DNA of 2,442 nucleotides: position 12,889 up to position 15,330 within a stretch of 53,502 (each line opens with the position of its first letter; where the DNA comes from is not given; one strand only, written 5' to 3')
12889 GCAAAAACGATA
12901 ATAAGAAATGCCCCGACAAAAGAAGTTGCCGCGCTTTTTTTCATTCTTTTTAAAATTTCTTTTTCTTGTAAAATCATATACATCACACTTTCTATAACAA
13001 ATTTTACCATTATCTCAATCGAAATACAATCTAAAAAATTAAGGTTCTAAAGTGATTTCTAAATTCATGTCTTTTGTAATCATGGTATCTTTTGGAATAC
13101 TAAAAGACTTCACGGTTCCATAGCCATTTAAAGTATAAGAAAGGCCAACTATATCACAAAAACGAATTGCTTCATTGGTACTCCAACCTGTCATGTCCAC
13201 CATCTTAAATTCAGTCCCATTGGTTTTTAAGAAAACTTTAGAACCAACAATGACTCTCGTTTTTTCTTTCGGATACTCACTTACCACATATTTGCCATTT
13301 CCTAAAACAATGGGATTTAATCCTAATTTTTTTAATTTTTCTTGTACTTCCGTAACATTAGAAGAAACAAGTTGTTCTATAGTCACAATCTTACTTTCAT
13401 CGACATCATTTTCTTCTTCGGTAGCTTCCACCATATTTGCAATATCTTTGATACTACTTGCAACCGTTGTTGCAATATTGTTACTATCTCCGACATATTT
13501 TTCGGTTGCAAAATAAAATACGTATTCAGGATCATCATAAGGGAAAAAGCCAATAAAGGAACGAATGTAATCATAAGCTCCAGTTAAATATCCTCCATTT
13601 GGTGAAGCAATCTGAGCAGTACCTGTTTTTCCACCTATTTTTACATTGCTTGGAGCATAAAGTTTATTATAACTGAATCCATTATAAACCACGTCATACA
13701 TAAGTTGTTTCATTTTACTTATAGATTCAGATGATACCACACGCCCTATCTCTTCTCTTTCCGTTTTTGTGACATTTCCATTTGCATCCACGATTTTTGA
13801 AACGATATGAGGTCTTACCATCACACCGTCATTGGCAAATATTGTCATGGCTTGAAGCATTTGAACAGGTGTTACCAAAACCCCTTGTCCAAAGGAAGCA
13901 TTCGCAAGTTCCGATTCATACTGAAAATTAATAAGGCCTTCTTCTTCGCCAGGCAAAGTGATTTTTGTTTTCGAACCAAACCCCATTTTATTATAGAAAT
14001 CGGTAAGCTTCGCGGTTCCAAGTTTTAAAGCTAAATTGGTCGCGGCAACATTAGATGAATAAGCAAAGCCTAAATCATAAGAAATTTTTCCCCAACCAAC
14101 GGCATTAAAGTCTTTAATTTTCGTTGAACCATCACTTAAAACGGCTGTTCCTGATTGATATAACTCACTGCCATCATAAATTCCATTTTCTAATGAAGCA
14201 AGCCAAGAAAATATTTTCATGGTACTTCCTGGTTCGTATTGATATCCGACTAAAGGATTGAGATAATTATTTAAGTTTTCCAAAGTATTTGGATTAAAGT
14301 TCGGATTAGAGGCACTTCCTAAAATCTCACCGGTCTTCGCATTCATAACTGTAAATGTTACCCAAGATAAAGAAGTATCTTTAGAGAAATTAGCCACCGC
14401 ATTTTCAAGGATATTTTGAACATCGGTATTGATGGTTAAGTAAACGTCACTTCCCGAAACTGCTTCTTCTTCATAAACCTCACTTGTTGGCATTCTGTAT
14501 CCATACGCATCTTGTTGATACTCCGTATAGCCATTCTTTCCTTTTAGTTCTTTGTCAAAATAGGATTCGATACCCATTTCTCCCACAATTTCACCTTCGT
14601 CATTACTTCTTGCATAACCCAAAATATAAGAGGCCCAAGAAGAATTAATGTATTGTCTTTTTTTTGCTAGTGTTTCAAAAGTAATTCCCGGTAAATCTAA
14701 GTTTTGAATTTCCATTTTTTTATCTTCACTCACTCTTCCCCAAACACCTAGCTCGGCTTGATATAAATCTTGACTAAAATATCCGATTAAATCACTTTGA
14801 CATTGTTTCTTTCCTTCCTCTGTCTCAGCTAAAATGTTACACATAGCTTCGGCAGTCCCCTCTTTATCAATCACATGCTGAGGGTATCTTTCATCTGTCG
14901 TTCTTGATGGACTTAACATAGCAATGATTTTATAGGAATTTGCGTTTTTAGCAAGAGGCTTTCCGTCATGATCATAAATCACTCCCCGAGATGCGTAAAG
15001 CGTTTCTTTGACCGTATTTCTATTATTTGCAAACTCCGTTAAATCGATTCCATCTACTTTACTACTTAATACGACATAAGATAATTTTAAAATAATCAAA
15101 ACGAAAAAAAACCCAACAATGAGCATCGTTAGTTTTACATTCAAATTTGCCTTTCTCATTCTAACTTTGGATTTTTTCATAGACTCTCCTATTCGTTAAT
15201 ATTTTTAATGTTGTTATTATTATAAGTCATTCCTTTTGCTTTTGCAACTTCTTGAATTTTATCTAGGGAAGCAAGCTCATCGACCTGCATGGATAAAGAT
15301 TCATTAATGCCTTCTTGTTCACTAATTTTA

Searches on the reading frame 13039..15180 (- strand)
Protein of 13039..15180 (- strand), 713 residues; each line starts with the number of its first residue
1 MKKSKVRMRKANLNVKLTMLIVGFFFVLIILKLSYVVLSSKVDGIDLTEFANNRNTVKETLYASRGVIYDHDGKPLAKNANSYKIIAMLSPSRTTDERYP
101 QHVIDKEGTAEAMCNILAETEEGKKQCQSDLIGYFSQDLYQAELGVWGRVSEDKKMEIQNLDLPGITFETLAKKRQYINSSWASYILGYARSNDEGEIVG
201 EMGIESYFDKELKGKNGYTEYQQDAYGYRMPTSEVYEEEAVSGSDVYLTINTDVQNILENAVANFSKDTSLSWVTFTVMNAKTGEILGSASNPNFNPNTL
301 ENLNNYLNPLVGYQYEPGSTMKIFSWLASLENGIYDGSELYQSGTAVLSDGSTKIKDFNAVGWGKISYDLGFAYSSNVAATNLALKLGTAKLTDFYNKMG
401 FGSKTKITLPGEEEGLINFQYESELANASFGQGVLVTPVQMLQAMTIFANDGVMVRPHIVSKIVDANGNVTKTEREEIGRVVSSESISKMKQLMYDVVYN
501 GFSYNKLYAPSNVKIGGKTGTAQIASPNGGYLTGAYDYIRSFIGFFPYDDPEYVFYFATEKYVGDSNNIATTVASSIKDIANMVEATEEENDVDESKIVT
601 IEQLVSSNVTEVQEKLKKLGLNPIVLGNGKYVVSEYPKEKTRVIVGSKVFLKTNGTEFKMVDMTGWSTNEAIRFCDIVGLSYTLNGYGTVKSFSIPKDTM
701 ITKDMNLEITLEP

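Call 37: search_protein_families(library=ncbifam, proteins=[window:13039-15180:-], max_evalue=0.00001)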
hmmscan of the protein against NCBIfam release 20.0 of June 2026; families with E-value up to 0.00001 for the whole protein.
window:13039-15180:- (713 aa): 16 families
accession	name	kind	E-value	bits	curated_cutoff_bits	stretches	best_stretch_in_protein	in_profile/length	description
NF038271.1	strep_PBP2X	exception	1.1e-109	367.7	1050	1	15-711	24-748/750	penicillin-binding protein PBP2X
TIGR02214.1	spoVD_pbp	equivalog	1.6e-97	327.4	688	1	19-652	5-633/636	stage V sporulation protein D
TIGR03423.1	pbp2_mrdA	equivalog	1.1e-78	265.3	455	1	17-577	5-586/593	penicillin-binding protein 2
NF053573.1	PBP2_PenA_Neis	exception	1.8e-33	116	1105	1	11-554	24-530/572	peptidoglycan D,D-transpeptidase PBP2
NF008061.0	PRK10795.1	equivalog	2.1e-32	112.5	962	1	199-558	206-591/634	peptidoglycan DD-transpeptidase MrdA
NF011685.0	PRK15105.1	subfamily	2.1e-32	112.4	737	1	10-553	16-526/588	peptidoglycan glycosyltransferase FtsI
TIGR02074.1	PBP_1a_fam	subfamily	2.4e-32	112.4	508.75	1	240-535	220-486/535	PBP1A family penicillin-binding protein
NF051842.1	PBP4_5_Efaec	equivalog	2.6e-30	105.4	700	1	62-576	162-660/668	penicillin-binding protein PBP4(5)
NF038278.1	strep_PBP2B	exception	1.9e-25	89.4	975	1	198-525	261-619/678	penicillin-binding protein PBP2B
NF033378.1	MECD_PBP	exception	2e-20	72.6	1450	1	193-526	274-613/678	PBP2a family beta-lactam-resistant peptidoglycan transpeptidase MecD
NF000410.1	MECA1_pure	exception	1.3e-16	59.9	1480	1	196-529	274-606/666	PBP2a family beta-lactam-resistant peptidoglycan transpeptidase MecA1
NF000406.1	MECB_PBP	exception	1.9e-16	59.6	1450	1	192-528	270-612/674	PBP2a family beta-lactam-resistant peptidoglycan transpeptidase MecB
NF038276.1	strep_PBP2A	exception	3.3e-16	58.7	1100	1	413-580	473-639/716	penicillin-binding protein PBP2A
NF051885.1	tranpepglycosPbpC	equivalog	4.1e-13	48.8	900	1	311-523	355-545/632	multimodular transpeptidase-transglycosylase PbpC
NF038274.1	strep_PBP1B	exception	2.6e-09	36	1225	1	240-503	341-586/745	penicillin-binding protein PBP1B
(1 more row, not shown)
